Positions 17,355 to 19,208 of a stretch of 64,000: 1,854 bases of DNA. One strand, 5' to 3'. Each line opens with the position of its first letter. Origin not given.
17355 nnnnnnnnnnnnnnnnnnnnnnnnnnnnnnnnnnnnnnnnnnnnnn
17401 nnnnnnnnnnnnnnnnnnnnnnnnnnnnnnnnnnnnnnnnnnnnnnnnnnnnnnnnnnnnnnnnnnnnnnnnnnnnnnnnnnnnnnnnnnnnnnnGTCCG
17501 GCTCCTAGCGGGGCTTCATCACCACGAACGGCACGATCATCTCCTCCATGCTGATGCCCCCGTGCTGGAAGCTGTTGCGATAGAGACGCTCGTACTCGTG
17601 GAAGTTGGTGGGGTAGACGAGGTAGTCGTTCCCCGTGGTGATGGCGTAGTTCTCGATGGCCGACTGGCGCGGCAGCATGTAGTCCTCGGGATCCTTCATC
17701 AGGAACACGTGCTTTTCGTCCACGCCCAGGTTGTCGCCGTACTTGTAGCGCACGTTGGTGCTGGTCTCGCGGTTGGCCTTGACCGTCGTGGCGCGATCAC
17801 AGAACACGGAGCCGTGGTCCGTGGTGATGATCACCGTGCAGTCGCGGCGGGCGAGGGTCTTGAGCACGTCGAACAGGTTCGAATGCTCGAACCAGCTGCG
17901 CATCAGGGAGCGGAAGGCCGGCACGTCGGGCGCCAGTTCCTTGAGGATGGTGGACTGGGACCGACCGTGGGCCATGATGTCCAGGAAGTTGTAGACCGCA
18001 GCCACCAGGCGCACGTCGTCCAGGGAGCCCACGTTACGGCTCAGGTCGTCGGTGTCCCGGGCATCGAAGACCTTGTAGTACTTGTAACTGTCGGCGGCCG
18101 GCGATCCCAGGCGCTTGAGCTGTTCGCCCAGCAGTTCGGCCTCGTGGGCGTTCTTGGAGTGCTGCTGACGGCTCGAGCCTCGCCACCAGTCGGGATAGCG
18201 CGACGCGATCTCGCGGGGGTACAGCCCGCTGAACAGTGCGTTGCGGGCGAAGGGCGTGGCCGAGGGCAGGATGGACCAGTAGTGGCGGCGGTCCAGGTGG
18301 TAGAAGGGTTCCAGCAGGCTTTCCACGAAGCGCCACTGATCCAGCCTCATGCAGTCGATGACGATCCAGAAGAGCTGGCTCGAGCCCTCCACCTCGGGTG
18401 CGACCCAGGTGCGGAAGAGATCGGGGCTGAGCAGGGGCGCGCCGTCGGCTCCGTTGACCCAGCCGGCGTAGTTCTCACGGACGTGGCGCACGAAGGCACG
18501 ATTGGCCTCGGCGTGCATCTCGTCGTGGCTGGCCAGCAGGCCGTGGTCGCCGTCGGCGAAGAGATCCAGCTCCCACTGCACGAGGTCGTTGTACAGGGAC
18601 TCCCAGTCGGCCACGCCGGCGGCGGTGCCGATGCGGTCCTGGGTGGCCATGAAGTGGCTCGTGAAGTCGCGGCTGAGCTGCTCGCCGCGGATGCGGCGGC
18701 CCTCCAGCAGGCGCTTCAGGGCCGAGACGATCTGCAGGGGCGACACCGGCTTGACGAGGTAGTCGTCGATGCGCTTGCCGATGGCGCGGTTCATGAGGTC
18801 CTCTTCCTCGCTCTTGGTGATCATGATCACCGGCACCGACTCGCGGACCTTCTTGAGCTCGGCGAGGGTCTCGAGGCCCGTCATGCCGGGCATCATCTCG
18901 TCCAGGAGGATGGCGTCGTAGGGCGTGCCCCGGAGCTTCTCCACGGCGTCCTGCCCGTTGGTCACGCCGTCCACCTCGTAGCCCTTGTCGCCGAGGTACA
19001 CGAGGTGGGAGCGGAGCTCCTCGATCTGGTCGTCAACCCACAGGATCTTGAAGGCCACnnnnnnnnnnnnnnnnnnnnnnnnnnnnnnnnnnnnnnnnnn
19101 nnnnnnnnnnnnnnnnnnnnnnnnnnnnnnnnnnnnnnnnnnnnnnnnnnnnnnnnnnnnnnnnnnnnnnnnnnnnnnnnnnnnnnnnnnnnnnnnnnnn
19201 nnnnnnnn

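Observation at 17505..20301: PorX-like receiver-PglZ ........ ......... genetically coupled to its sensor kinase, inside a serS...tsaE-tsaB-rimI gene string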

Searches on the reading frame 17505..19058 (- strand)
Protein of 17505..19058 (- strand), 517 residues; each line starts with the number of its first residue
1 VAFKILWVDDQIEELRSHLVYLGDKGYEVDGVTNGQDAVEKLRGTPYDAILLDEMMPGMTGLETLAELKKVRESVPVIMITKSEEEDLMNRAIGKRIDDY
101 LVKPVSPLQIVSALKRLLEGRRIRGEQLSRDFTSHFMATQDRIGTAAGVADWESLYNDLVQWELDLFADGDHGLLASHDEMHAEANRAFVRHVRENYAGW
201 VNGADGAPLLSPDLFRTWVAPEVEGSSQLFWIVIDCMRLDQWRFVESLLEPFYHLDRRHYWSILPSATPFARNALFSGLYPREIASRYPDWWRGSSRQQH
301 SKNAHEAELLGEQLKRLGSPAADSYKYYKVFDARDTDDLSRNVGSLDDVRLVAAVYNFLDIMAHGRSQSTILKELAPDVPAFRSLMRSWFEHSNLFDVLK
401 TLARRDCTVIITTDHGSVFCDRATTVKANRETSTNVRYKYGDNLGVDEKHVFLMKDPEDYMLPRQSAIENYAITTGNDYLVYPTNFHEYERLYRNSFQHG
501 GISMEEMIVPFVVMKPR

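Call 3: search_protein_families(library=pfam, proteins=[window:17505-19058:-], max_evalue=0.01)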
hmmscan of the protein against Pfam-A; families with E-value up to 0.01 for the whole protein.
window:17505-19058:- (517 aa): 2 families
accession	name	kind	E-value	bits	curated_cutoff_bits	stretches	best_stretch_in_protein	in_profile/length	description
PF00072.30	Response_reg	-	3.4e-24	85.6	30.2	1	5-114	1-110/111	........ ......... receiver domain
PF08665.17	PglZ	-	7.1e-17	62.4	25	1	228-422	2-177/179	PglZ domain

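Call 4: search_protein_families(library=ncbifam, proteins=[window:17505-19058:-], max_evalue=0.01)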
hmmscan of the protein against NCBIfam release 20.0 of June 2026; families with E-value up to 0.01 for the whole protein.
window:17505-19058:- (517 aa): 96 families (the best 25 are shown)
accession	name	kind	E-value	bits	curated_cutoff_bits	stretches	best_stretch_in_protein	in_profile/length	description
NF052313.1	T9SS_RR_PorX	equivalog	1.9e-190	634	300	1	4-517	2-513/513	T9SS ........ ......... signal transducer PorX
NF033449.0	BREX_PglZ_3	exception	1.9e-22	79.4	250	1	172-513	325-640/642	BREX-3 system phosphatase PglZ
NF007982.1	PRK10710.1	equivalog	4.1e-17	62.5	380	1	4-130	9-132/235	envelope stress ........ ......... BaeR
NF007135.0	PRK09581.1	equivalog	5e-17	61.9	474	1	1-142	1-144/457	PleD family two-component system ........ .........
TIGR02154.1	PhoB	equivalog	8.2e-17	61.3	296.2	1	1-127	1-127/226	phosphate regulon transcriptional regulator PhoB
NF051850.1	RespRegRprY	equivalog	2.7e-15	56.4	370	1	20-128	22-128/234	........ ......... transcription factor RprY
TIGR01387.1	cztR_silR_copR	subfamily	5e-15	55.7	279.2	1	21-120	17-116/218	heavy metal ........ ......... transcription factor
NF008296.0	PRK11083.1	equivalog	5.1e-15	55.5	273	1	4-140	5-140/228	two-component system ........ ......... CreB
NF000402.1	vanR-B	exception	5.1e-15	55.5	480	1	1-116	1-112/219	vancomycin resistance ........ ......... transcription factor VanR-B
NF007005.1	PRK09468.1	equivalog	1.3e-14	54.2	331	1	4-119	5-120/237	osmolarity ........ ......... transcription factor OmpR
NF040689.1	MtrAB_MtrA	equivalog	2.3e-14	53.3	300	1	7-118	3-113/219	MtrAB system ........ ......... MtrA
NF033117.2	vanR_ACDEGLN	exception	4.4e-14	52.6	350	1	5-118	1-113/226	VanR-ABDEGLN family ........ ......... transcription factor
NF041734.1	resp_reg_RppA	equivalog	4.5e-14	52.4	250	1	4-118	2-118/229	two-component system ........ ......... RppA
NF007935.0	PRK10651.1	equivalog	4.6e-14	52.1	250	1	19-130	25-136/216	two-component system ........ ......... NarL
NF047793.1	ResRegPgtA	equivalog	5.5e-14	51.8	650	1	4-173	7-173/414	two-component system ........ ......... PgtA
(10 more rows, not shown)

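Call 6: find_homologous_proteins(query=window:17505-19058:-, max_evalue=1e-20)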
Query window:17505-19058:- (517 aa): 7998 proteins with E <= 1e-20 among 8000 candidates; the best 120 are listed.
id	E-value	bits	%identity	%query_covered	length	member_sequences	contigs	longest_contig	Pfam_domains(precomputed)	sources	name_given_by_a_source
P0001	0.0e+0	1197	100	100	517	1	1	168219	PF00072.31,PF08665.18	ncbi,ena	-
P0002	0.0e+0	1053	88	100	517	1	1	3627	PF00072.31,PF08665.18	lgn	-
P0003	0.0e+0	1050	88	100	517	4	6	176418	PF00072.31,PF08665.18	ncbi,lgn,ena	-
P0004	2.1e-297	1005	83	100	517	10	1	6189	PF00072.31,PF08665.18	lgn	-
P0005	2.8e-293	992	82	100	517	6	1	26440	PF00072.31,PF08665.18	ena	-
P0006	1.7e-281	953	78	100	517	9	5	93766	PF00072.31,PF08665.18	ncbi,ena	-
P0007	1.4e-280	950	78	100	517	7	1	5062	PF00072.31,PF08665.18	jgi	-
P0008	3.1e-280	949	79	100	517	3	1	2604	PF00072.31,PF08665.18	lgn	-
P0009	5.7e-278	941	77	100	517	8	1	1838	PF00072.31,PF08665.18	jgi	-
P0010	2.1e-277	939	78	100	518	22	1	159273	PF00072.31,PF08665.18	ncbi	-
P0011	7.1e-275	931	77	100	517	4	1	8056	PF00072.31,PF08665.18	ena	-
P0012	2.2e-274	929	77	100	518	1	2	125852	PF00072.31,PF08665.18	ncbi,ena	-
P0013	1.4e-270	917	75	100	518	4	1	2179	PF00072.31,PF08665.18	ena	-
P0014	4.7e-269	912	75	100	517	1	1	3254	PF00072.31,PF08665.18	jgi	-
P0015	1.4e-268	910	76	100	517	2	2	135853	PF00072.31,PF08665.18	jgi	-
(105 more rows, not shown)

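Call 7: search_solved_structures(query=window:17505-19058:-, show_alignments=2)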
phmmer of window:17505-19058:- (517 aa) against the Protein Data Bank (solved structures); distinct sequences matched with E-value up to 0.001: 232 (the best 60 are shown).
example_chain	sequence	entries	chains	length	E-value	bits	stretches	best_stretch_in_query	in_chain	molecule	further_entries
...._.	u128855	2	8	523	4.2e-128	431.8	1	3-517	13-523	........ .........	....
7pvk_A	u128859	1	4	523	2.1e-127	429.5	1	3-517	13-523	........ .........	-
8ted_A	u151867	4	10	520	6.4e-123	414.7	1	3-517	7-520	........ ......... receiver protein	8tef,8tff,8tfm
8p6f_A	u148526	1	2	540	7.3e-123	414.5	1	3-517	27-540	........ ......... receiver domain-containing protein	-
8thp_A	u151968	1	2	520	3.2e-122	412.4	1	3-517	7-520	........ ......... receiver protein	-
1mvo_A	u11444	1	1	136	1.1e-13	54.3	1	3-125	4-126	PhoP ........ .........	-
4b09_A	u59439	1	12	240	5.7e-13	51.9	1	5-143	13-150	TRANSCRIPTIONAL REGULATORY PROTEIN BAER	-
2oqr_A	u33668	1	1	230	2.7e-12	49.7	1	1-119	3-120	Sensory transduction protein regX3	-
9ji3_J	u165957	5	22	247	5.3e-12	48.7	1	4-127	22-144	DNA-binding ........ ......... | Possible two component system response transcriptional positive regulator PhoP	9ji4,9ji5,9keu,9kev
3r0j_A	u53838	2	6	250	5.5e-12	48.7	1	4-127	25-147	POSSIBLE TWO COMPONENT SYSTEM RESPONSE TRANSCRIPTIONAL POSITIVE REGULATOR PHOP | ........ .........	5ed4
4ja2_A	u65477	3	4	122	5.7e-12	48.6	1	1-118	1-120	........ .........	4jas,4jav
1tmy_A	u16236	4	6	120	8e-12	48.1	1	4-117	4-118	CHEY PROTEIN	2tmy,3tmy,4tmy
4iga_A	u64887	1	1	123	8.7e-12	48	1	4-117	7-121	Chemotaxis protein CheY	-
1zes_A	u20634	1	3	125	9e-12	48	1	1-118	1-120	Phosphate regulon transcriptional regulatory protein phoB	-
1b00_A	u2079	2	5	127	9.1e-12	48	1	1-118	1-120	PHOSPHATE REGULON TRANSCRIPTIONAL REGULATORY PROTEIN PHOB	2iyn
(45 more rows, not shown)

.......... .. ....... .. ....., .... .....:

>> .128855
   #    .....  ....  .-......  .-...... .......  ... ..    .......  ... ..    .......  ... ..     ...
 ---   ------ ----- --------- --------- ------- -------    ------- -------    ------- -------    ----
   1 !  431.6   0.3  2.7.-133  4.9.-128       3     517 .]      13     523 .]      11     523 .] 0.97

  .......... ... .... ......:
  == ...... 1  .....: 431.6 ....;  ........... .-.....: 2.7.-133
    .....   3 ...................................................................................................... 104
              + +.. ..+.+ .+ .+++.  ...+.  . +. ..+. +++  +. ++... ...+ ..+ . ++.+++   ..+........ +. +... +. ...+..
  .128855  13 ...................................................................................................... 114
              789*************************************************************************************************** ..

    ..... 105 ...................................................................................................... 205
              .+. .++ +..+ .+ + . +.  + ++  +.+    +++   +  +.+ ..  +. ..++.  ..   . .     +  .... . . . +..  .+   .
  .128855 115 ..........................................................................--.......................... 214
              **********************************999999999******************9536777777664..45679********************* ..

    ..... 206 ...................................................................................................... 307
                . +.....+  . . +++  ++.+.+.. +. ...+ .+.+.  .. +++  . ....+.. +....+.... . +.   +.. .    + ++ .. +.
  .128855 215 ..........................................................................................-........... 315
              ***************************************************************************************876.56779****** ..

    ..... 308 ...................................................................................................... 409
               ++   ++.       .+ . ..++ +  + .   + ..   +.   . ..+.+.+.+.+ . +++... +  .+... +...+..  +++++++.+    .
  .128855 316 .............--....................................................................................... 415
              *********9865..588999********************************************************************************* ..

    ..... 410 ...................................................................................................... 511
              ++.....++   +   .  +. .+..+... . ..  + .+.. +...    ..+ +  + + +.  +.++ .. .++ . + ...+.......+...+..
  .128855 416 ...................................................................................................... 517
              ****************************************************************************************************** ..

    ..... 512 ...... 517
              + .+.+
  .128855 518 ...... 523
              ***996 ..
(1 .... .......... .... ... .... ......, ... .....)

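Call 14: search_solved_structures(query=window:17505-19058:-, show_alignments=4, max_evalue=1e-100)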
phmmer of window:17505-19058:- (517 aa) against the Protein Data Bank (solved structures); distinct sequences matched with E-value up to 1e-100: 5.
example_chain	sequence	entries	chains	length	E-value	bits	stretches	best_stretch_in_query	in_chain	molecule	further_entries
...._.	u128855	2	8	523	4.2e-128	431.8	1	3-517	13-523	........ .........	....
7pvk_A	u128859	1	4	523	2.1e-127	429.5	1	3-517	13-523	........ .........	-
8ted_A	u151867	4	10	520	6.4e-123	414.7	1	3-517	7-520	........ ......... receiver protein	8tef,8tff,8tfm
8p6f_A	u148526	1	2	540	7.3e-123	414.5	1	3-517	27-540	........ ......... receiver domain-containing protein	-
8thp_A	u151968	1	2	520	3.2e-122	412.4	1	3-517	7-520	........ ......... receiver protein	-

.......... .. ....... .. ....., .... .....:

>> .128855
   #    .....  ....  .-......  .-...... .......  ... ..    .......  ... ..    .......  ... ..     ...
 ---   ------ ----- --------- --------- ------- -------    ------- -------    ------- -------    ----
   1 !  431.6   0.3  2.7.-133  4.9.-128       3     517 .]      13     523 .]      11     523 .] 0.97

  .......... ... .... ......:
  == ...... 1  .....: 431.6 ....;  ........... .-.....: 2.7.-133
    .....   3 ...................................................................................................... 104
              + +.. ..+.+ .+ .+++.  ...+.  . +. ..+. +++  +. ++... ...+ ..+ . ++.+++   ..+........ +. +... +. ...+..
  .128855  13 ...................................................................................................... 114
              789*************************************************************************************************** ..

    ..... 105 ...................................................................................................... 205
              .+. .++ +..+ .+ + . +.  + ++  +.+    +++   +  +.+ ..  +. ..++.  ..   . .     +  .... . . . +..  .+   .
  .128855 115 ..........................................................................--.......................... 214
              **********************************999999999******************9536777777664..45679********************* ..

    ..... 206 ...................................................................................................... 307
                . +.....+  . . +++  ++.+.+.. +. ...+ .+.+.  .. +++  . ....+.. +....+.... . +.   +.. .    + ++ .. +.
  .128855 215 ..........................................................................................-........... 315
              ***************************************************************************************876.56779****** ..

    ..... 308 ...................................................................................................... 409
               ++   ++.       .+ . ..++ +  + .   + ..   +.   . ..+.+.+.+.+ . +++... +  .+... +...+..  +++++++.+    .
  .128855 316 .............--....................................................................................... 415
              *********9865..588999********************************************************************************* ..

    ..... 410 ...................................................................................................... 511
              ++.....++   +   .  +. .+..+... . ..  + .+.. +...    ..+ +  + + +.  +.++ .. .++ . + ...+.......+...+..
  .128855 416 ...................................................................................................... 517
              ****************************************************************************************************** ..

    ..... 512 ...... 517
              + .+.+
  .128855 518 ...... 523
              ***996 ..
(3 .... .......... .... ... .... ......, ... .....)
